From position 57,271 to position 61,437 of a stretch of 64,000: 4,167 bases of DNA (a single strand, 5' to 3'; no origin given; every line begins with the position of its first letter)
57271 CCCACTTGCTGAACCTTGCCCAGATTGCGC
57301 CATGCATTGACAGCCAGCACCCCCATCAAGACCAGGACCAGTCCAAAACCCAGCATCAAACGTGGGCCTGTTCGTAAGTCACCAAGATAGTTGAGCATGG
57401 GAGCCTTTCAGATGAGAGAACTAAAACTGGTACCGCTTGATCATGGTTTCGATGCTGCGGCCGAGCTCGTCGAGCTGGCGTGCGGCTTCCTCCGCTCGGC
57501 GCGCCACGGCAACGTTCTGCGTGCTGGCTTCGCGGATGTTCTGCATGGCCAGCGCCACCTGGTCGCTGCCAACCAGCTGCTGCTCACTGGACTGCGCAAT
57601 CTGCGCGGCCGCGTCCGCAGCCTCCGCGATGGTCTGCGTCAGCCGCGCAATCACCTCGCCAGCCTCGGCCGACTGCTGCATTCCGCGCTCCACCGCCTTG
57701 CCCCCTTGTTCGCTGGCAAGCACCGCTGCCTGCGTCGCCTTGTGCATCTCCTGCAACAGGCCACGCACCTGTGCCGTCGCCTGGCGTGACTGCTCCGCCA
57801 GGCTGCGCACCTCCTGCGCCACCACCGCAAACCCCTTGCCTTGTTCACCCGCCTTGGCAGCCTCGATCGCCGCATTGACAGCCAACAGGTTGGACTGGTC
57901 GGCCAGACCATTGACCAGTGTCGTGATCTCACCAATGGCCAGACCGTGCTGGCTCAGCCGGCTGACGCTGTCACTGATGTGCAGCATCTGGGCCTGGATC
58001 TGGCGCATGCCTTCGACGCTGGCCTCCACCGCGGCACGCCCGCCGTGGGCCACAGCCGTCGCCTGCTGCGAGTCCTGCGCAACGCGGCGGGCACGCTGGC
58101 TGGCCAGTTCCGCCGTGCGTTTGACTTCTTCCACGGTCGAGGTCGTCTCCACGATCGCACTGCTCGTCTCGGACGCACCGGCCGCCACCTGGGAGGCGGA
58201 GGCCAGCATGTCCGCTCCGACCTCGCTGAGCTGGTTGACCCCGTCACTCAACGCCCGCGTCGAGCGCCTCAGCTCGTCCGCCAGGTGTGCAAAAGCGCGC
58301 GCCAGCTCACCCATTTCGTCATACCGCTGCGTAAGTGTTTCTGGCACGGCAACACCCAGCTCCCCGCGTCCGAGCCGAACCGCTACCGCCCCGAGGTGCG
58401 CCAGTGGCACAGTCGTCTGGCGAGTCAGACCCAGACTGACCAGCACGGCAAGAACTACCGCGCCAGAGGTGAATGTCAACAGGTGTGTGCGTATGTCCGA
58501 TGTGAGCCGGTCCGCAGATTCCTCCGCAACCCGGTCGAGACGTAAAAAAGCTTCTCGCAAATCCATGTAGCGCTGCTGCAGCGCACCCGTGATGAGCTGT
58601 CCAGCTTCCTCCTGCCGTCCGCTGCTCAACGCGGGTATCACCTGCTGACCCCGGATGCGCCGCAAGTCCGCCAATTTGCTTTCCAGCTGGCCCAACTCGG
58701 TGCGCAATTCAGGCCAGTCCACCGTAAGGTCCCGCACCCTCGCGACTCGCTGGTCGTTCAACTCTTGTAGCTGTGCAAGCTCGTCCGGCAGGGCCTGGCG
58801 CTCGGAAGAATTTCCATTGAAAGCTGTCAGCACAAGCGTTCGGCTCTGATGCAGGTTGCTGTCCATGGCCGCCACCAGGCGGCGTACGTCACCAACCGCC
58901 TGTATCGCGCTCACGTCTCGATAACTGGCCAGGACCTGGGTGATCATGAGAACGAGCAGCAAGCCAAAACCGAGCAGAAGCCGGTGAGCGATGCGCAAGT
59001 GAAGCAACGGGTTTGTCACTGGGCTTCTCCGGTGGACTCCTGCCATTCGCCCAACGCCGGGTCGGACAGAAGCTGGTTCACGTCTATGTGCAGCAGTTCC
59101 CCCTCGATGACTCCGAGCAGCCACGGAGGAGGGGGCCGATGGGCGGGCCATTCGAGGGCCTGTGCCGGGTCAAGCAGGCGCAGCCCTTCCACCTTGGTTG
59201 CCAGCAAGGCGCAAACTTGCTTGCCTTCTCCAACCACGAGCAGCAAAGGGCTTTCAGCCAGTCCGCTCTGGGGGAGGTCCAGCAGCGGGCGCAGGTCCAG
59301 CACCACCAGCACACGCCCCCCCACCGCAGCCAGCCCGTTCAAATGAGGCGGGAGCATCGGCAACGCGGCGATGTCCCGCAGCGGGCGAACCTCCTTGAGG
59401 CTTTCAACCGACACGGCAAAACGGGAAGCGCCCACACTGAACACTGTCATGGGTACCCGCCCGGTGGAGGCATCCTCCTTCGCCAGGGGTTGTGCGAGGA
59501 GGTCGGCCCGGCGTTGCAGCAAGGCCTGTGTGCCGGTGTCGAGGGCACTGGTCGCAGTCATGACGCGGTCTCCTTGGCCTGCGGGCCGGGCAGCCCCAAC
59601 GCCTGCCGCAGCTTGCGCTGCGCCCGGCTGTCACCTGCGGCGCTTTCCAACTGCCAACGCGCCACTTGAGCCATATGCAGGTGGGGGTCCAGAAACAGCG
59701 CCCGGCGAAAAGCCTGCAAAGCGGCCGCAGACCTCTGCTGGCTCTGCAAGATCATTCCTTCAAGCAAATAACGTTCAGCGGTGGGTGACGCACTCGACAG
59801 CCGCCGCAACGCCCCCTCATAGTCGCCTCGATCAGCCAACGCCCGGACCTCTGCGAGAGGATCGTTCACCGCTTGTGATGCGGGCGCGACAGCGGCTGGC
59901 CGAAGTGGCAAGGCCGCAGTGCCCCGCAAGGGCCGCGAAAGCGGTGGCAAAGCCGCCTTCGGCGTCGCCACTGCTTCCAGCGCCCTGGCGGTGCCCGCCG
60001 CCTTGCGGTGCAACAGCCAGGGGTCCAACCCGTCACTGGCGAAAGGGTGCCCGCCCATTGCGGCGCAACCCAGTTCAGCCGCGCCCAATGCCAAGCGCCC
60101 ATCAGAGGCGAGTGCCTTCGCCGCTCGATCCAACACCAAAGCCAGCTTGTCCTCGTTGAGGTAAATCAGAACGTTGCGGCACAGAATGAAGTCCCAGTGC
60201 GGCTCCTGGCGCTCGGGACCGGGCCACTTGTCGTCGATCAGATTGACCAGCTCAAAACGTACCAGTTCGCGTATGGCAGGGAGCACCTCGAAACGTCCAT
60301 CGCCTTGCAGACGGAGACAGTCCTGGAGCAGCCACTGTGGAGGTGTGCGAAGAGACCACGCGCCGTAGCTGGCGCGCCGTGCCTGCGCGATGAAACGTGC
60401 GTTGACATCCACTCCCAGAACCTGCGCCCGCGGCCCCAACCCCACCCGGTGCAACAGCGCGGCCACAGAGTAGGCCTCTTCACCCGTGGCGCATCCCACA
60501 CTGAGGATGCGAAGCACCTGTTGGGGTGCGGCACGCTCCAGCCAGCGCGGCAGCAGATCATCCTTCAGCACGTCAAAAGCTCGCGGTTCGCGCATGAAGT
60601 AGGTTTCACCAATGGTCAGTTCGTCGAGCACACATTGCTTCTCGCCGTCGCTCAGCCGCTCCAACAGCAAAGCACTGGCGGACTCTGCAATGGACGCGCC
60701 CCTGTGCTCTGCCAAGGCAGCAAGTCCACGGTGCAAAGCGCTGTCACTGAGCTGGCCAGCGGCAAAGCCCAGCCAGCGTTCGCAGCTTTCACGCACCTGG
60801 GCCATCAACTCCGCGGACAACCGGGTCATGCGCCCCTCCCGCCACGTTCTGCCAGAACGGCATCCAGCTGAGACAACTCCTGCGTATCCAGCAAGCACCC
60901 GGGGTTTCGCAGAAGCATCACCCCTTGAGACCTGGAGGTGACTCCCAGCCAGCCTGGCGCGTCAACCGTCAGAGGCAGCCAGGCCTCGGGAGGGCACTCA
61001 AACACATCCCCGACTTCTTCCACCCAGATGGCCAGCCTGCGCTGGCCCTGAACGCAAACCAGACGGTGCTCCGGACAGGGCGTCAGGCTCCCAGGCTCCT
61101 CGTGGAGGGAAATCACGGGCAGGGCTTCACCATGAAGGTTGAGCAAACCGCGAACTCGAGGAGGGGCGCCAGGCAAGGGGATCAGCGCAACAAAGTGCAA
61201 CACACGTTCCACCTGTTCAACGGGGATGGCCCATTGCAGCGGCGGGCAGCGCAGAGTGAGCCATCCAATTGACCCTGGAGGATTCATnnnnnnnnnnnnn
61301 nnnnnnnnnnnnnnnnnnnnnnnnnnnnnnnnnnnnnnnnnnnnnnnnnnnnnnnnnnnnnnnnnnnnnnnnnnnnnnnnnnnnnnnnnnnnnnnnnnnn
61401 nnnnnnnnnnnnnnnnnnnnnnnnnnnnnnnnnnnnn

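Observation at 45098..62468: Eleven-gene Wsp-like chemosensory operon rewired into a multi-kinase phosphorelay ending in a light-sensing c-di-GMP enzyme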

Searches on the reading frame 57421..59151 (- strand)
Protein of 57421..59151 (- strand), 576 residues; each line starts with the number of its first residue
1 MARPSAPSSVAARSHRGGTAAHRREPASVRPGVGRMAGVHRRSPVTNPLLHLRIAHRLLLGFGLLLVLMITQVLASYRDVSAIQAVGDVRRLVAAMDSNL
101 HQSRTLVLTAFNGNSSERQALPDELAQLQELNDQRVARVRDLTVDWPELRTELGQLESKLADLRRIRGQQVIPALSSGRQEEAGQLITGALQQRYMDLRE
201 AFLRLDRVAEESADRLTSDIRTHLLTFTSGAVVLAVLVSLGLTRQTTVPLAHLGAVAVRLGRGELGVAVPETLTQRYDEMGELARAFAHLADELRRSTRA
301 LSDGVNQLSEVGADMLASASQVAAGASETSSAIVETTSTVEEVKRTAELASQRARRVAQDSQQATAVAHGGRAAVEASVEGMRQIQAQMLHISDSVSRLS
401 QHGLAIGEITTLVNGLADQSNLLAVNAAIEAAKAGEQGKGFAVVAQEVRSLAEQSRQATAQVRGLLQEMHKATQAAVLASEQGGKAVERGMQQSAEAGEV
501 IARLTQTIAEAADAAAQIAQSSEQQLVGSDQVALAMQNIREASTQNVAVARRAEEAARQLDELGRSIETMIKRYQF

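Call 4: search_protein_families(library=pfam, proteins=[window:57421-59151:-], max_evalue=0.01)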
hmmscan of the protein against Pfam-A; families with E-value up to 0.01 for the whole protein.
window:57421-59151:- (576 aa): 4 families
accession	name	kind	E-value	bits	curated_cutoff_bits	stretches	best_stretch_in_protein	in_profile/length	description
PF00015.26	MCPsignal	-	4.5e-34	118.2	34.6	1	361-541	4-170/172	Methyl-accepting chemotaxis protein (MCP) signalling domain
PF12729.13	4HB_MCP_1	-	2.3e-06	27.7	27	1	52-219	2-176/181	Four helix bundle sensory module for signal transduction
PF00672.30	HAMP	-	7.2e-06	26.7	25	1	242-295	2-52/53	HAMP domain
PF10046.14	BLOC1_2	-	0.00068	20.4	33.4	0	116-166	13-63/96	Biogenesis of lysosome-related organelles complex-1 subunit 2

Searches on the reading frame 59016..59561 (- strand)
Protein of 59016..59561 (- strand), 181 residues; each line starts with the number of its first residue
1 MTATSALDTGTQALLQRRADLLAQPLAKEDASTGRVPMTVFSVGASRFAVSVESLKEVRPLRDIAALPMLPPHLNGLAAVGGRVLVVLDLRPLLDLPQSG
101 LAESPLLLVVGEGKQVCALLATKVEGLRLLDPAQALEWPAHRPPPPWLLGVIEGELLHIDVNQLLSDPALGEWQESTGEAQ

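Call 4: search_protein_families(library=pfam, proteins=[window:59016-59561:-], max_evalue=0.01)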
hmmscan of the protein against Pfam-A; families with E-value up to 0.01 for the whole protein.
window:59016-59561:- (181 aa): 1 family
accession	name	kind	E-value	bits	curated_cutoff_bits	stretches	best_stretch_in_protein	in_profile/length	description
PF01584.24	CheW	-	1e-16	61.3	23.5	1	39-167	3-136/138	CheW-like domain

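Call 17: search_protein_families(library=ncbifam, proteins=[window:59016-59561:-], max_evalue=0.00001)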
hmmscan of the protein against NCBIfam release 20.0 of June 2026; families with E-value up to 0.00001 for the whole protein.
window:59016-59561:- (181 aa): 0 families

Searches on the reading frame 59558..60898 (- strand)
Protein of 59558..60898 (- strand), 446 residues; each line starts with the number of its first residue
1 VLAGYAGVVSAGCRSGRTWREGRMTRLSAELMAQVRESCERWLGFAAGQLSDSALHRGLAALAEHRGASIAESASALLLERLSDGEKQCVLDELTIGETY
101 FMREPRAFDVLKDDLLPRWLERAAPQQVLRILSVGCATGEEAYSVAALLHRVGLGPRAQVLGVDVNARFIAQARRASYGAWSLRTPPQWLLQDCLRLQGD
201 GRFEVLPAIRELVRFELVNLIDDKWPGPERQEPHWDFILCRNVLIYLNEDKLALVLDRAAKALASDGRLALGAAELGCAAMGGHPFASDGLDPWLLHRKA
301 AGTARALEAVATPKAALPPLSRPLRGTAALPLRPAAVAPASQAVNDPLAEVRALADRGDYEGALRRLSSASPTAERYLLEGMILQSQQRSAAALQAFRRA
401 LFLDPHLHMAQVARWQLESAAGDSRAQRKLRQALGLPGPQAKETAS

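Call 4: search_protein_families(library=pfam, proteins=[window:59558-60898:-], max_evalue=0.01)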
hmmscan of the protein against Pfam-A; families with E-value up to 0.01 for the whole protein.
window:59558-60898:- (446 aa): 8 families
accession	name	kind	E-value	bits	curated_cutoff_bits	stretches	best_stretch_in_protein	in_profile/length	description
PF01739.24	CheR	-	4.7e-36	124.5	27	1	98-275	2-177/195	CheR methyltransferase, SAM binding domain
PF08242.18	Methyltransf_12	-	2.7e-10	41.3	30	1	132-269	1-98/98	Methyltransferase domain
PF13649.12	Methyltransf_25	-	4.6e-07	30.9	27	1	131-205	1-67/97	Methyltransferase domain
PF13489.12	Methyltransf_23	-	7.6e-06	26.2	27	1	115-270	8-115/164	Methyltransferase domain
PF13847.12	Methyltransf_31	-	0.0001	22.4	27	1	129-175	5-46/145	Methyltransferase domain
PF08241.18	Methyltransf_11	-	0.00034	21.6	21.2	0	132-181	1-42/95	Methyltransferase domain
PF07719.23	TPR_2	-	0.00062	20.1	27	0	374-406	1-33/34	Tetratricopeptide repeat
PF00515.34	TPR_1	-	0.0017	18.5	27.8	1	377-406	4-33/34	Tetratricopeptide repeat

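Call 17: search_protein_families(library=ncbifam, proteins=[window:59558-60829:-], max_evalue=0.00001)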
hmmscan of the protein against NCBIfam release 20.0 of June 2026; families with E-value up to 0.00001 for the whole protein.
window:59558-60829:- (423 aa): 1 family
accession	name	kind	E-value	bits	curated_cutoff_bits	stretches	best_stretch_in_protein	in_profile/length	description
NF007902.0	PRK10611.1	equivalog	8.4e-17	61.3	435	1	54-252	72-264/287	protein-glutamate O-methyltransferase CheR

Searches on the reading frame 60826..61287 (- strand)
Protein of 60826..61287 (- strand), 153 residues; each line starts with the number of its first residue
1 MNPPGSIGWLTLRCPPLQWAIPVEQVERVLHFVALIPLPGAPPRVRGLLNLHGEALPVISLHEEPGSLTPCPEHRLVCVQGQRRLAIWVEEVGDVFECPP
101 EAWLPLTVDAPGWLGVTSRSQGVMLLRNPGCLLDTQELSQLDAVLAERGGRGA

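Call 4: search_protein_families(library=pfam, proteins=[window:60826-61287:-], max_evalue=0.01)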
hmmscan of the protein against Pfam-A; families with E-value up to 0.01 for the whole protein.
window:60826-61287:- (153 aa): 1 family
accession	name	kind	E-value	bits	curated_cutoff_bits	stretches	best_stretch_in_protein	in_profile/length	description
PF01584.24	CheW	-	6.9e-16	58.6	23.5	1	10-127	3-128/138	CheW-like domain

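Call 17: search_protein_families(library=ncbifam, proteins=[window:60826-61287:-], max_evalue=0.00001)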
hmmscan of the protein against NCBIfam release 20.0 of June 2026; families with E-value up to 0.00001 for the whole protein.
window:60826-61287:- (153 aa): 0 families
